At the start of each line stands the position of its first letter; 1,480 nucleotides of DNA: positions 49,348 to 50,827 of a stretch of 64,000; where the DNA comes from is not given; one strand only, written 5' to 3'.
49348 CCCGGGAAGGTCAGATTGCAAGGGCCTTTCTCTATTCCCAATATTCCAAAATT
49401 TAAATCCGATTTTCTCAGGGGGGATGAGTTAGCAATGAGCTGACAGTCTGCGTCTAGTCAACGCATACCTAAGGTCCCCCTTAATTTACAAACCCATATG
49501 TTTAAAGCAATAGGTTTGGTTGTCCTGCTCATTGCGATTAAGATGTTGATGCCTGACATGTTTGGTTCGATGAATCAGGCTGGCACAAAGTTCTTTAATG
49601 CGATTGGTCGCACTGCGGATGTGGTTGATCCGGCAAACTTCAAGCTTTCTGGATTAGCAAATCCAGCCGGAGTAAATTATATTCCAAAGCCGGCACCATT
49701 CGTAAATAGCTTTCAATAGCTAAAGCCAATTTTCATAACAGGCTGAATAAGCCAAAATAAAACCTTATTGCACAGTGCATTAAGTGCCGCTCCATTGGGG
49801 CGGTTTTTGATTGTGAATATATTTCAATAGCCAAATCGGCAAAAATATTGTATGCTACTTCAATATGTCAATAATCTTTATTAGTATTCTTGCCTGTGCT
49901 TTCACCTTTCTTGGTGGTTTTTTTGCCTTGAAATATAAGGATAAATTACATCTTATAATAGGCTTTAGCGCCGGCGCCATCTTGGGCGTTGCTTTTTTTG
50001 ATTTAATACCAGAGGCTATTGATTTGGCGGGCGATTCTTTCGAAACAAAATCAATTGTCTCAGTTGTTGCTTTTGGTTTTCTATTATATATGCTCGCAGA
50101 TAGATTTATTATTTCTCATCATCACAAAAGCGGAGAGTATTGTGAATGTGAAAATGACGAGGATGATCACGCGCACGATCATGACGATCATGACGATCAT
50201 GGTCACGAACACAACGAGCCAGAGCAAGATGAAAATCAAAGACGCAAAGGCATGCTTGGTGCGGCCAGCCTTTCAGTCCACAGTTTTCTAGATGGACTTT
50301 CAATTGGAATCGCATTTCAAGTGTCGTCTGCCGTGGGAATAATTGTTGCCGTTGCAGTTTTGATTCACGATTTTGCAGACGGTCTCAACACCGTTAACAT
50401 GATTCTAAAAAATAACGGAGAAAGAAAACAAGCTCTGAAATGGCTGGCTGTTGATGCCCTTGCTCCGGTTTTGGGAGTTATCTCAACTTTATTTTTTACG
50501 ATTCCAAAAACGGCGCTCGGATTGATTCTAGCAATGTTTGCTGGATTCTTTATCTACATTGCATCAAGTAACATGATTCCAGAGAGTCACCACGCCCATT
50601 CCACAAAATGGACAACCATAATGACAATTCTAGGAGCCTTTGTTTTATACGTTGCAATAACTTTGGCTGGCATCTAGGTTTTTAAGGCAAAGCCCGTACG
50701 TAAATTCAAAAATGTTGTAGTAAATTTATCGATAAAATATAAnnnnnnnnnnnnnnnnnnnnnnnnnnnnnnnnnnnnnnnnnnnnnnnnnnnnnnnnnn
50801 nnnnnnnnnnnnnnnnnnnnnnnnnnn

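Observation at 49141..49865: Iteron-like repeats, strong promoter and 200-nt structured leader ahead of a small secreted ORF and a ZIP metal transporter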

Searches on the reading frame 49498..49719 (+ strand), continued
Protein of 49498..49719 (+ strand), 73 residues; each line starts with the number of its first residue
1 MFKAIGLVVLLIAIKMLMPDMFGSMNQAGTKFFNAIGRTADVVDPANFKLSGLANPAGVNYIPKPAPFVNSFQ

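Call 98: predict_structure(alignment_id=A11)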
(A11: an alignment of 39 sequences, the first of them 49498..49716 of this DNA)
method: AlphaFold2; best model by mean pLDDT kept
length: 73 residues; sequences in the alignment: 39
mean_pLDDT: 63.1   pTM: 0.27
mean pLDDT of the five models: 63.1, 63.0, 62.6, 62.0, 60.7
residues with pLDDT >= 90: 6; 70-90: 12; 50-70: 41; < 50: 14
segments of 3 or more residues with pLDDT < 50: 47-58
pLDDT, mean of each block of 10 residues (from residue 1): 88 78 64 64 50 47 54 52
secondary structure, 60 per line:
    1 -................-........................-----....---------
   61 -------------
elements in order: H2-17 H19-42 H48-51
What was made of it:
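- Tried and rejected: The AlphaFold model of the small protein has low confidence (pLDDT 63, pTM 0.27), so no fold search was run (call 98).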

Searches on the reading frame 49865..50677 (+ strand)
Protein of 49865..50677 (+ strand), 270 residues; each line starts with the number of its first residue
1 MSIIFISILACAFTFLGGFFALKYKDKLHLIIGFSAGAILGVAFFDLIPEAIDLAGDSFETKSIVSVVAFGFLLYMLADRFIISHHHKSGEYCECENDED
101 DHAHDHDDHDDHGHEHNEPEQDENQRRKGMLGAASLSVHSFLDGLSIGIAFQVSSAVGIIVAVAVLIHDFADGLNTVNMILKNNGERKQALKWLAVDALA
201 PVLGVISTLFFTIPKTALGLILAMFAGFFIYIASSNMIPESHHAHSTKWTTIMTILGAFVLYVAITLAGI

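Call 13: search_protein_families(library=pfam, proteins=[window:49865-50677:+], max_evalue=0.1)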
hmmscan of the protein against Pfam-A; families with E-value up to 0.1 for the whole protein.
window:49865-50677:+ (270 aa): 3 families
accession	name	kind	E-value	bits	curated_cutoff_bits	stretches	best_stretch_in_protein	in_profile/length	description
PF02535.28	Zip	-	2.5e-34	119.4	35.1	1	2-259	10-313/323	ZIP Zinc transporter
PF04186.18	FxsA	-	0.045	14.3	25.2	0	199-262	17-80/109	FxsA cytoplasmic membrane protein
PF13054.11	DUF3915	-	0.08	13.3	26.9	0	94-190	7-99/126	Protein of unknown function (DUF3915)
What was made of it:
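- Checked: ZIP: 49865-50677, Pfam Zip E = 2.5e-34 (call 13).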

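Call 33: list_cluster_members(proteins=[window:49865-50677:+, window:50743-52020:+, window:47683-49116:+, window:45294-46583:+])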
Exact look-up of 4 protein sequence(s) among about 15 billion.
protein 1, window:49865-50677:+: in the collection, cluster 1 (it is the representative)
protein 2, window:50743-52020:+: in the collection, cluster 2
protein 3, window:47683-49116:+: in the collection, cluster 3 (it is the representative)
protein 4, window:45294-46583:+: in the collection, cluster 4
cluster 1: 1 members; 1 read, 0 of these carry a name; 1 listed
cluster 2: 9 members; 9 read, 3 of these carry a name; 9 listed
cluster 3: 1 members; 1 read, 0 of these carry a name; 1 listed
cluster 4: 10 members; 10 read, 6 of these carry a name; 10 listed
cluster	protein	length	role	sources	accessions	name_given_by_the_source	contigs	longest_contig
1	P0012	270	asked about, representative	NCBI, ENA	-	-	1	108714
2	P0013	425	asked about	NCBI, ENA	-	-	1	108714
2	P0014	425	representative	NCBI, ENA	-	-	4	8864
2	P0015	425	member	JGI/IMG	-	queuine tRNA-ribosyltransferase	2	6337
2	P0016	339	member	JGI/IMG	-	queuine tRNA-ribosyltransferase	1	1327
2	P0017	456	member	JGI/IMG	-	queuine tRNA-ribosyltransferase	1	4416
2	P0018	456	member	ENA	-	-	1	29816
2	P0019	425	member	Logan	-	-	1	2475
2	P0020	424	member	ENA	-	-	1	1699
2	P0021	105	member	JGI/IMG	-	-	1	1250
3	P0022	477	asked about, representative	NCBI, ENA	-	-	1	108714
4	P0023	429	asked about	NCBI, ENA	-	-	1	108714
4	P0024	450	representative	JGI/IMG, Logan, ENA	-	-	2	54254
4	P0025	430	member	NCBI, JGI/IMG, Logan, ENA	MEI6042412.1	MAG: serine--tRNA ligase [bacterium]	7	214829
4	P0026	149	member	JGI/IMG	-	seryl-tRNA synthetase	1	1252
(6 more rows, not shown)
